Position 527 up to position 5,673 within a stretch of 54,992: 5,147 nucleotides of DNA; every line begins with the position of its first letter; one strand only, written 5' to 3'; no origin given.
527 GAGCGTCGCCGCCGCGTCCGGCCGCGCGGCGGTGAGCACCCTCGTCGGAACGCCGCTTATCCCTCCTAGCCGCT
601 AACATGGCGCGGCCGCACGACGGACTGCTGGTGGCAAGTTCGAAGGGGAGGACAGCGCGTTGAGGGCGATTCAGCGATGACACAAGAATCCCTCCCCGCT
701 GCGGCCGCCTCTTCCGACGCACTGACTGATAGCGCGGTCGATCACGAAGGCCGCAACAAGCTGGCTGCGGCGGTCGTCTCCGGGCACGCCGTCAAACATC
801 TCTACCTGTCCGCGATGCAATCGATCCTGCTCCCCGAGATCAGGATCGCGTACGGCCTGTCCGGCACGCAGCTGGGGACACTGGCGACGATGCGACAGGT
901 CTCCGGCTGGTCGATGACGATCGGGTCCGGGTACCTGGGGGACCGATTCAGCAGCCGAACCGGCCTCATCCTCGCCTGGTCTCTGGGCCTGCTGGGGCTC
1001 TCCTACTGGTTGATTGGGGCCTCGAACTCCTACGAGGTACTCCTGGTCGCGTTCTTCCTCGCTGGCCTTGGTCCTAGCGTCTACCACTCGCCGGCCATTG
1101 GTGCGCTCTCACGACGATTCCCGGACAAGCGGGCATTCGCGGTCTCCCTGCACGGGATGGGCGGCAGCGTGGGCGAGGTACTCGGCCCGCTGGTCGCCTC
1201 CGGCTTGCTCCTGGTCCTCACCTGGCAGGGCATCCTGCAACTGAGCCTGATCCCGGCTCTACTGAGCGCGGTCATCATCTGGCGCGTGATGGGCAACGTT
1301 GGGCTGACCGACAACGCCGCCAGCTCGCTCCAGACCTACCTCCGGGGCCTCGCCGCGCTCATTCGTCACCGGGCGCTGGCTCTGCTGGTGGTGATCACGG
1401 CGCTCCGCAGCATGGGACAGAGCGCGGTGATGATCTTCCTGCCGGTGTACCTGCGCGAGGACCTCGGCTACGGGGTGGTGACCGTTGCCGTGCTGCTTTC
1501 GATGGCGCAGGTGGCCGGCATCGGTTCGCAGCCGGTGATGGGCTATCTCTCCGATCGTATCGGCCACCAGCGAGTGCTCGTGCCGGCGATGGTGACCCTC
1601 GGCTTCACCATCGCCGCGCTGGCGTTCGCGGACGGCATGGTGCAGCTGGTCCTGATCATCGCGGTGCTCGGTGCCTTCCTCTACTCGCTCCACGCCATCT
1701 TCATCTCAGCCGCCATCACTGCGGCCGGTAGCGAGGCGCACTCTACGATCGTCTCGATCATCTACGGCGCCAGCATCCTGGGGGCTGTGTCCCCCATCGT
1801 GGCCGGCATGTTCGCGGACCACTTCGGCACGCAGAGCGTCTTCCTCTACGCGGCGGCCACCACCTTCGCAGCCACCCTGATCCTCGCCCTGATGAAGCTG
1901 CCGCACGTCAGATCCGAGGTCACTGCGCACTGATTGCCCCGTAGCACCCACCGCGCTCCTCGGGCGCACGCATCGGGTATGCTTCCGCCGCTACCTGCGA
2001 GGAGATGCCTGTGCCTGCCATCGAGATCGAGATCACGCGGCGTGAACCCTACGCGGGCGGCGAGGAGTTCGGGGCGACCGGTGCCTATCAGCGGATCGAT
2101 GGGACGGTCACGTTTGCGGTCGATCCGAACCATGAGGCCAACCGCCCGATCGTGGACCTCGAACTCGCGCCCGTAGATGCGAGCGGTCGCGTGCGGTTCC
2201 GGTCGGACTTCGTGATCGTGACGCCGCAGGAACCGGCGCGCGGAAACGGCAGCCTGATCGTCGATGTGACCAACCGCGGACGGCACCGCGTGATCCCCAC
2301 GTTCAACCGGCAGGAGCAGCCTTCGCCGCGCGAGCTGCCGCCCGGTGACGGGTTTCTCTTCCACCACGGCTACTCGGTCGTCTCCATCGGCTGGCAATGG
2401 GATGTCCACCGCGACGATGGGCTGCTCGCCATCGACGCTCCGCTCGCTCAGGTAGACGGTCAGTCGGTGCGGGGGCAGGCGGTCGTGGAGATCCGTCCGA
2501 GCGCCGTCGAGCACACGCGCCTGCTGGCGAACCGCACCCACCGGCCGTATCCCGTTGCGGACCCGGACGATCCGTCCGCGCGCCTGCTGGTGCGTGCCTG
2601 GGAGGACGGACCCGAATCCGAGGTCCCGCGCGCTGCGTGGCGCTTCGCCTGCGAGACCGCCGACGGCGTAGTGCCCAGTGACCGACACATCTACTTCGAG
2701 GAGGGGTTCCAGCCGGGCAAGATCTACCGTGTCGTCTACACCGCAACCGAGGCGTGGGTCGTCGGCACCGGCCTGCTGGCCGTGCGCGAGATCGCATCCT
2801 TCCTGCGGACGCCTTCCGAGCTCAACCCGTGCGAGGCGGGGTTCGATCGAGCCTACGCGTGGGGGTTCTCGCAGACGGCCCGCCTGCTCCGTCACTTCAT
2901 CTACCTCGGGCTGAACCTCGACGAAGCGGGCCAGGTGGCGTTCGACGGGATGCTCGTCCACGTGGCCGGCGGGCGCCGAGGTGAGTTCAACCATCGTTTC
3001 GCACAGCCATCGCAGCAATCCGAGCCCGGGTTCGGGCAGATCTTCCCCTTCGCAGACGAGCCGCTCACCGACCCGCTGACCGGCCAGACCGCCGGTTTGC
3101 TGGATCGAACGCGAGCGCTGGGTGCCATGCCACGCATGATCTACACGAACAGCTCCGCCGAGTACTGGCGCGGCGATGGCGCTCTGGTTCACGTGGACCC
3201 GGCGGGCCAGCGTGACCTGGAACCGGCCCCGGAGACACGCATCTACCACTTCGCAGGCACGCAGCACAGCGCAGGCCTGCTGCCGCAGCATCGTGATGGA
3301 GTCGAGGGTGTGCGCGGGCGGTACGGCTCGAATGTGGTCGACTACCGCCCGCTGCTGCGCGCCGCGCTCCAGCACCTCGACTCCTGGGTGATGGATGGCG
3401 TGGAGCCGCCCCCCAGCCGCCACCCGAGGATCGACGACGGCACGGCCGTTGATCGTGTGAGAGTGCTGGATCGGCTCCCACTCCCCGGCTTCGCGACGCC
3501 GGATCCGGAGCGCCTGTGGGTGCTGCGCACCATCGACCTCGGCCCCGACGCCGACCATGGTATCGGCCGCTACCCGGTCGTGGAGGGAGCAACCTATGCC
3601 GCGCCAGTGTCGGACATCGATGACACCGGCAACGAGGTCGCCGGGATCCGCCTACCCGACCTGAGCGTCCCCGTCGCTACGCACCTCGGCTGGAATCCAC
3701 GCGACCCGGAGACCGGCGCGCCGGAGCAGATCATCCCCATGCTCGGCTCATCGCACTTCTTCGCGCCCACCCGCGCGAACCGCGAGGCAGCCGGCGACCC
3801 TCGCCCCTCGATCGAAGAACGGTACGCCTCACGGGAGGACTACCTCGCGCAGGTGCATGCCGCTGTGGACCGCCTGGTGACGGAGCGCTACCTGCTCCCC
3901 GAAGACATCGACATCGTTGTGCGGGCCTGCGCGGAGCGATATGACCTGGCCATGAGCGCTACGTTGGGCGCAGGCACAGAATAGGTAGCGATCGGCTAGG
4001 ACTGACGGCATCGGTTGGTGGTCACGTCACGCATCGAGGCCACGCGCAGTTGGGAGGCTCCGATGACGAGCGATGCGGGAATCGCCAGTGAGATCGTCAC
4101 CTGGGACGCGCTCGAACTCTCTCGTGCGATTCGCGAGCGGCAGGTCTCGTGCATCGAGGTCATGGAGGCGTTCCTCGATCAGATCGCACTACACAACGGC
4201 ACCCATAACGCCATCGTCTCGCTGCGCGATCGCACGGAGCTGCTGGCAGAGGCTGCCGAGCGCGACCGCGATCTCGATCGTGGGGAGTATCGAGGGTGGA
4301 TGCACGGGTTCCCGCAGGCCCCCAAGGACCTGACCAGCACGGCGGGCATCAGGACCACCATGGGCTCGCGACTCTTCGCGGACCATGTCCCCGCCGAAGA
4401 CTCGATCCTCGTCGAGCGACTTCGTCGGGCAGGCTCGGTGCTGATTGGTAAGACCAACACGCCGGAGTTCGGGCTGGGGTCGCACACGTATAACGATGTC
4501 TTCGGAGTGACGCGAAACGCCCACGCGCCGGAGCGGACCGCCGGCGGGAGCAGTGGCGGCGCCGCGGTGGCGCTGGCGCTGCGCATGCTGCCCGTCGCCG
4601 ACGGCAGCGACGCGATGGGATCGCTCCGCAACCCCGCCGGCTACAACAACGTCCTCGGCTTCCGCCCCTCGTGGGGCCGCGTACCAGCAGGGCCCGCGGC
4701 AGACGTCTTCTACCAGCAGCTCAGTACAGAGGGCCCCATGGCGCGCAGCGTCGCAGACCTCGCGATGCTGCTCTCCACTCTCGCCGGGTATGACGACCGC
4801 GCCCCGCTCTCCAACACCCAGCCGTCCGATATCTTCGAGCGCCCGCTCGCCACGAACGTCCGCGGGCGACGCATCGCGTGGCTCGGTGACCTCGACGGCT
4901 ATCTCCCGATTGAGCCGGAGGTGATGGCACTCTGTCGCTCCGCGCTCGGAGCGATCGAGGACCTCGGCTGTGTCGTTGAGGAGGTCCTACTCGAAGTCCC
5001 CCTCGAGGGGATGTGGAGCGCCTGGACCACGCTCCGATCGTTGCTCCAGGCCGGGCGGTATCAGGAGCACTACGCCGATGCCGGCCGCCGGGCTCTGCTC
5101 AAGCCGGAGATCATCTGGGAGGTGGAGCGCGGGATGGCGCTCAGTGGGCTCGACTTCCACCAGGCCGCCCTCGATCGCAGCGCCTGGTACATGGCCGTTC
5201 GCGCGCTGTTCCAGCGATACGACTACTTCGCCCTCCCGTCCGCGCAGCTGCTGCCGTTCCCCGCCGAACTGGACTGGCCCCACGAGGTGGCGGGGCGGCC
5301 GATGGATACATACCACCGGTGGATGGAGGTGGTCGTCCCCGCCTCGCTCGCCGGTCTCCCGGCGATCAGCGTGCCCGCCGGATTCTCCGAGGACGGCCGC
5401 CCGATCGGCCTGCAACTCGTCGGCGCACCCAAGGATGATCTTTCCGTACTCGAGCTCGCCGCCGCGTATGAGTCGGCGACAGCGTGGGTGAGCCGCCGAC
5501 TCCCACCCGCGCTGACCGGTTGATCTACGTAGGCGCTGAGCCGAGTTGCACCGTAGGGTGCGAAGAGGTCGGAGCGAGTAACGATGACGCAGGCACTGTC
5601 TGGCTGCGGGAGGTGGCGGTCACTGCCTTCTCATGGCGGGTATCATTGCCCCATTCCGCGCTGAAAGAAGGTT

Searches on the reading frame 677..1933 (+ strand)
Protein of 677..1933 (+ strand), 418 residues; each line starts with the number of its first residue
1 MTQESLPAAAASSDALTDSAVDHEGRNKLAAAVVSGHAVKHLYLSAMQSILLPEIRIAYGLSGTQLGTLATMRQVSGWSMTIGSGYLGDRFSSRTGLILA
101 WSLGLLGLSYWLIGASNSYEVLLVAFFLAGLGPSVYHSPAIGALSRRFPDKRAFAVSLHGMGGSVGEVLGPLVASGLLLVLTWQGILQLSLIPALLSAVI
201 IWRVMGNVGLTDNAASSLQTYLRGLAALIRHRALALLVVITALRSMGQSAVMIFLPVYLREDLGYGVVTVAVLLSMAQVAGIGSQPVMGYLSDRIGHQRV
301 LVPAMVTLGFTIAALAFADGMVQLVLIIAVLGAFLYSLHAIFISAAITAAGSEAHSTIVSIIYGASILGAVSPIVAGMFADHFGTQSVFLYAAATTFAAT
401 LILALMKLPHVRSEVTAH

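Call 33: search_protein_families(library=pfam, proteins=[window:677-1933:+], max_evalue=0.000001)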
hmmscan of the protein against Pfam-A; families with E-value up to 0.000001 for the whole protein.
window:677-1933:+ (418 aa): 3 families
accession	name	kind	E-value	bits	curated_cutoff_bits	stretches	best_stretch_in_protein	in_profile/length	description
PF07690.21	MFS_1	-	1.4e-53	182.5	33.4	2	45-361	12-334/347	Major Facilitator Superfamily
PF12832.13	MFS_1_like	-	5.7e-13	49.1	25.2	1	185-390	167-372/373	MFS_1 like family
PF05977.19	MFS_3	-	2e-07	30.3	27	1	80-413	61-400/524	Transmembrane secretion effector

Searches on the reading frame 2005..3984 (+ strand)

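Call 33: search_protein_families(library=pfam, proteins=[window:2005-3984:+], max_evalue=0.000001)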
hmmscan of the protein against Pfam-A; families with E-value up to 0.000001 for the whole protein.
window:2005-3984:+ (659 aa): 1 family
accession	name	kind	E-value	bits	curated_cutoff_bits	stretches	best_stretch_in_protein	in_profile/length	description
PF20091.5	Abhydrolase_10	-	5.7e-41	141.3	23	1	260-638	149-427/429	Alpha/beta hydrolase domain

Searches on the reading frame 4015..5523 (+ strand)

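Call 33: search_protein_families(library=pfam, proteins=[window:4015-5523:+], max_evalue=0.000001)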
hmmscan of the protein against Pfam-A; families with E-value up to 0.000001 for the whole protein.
window:4015-5523:+ (502 aa): 1 family
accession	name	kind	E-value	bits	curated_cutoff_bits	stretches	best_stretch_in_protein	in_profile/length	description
PF01425.27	Amidase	-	2.1e-89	301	27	1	48-479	1-445/445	Amidase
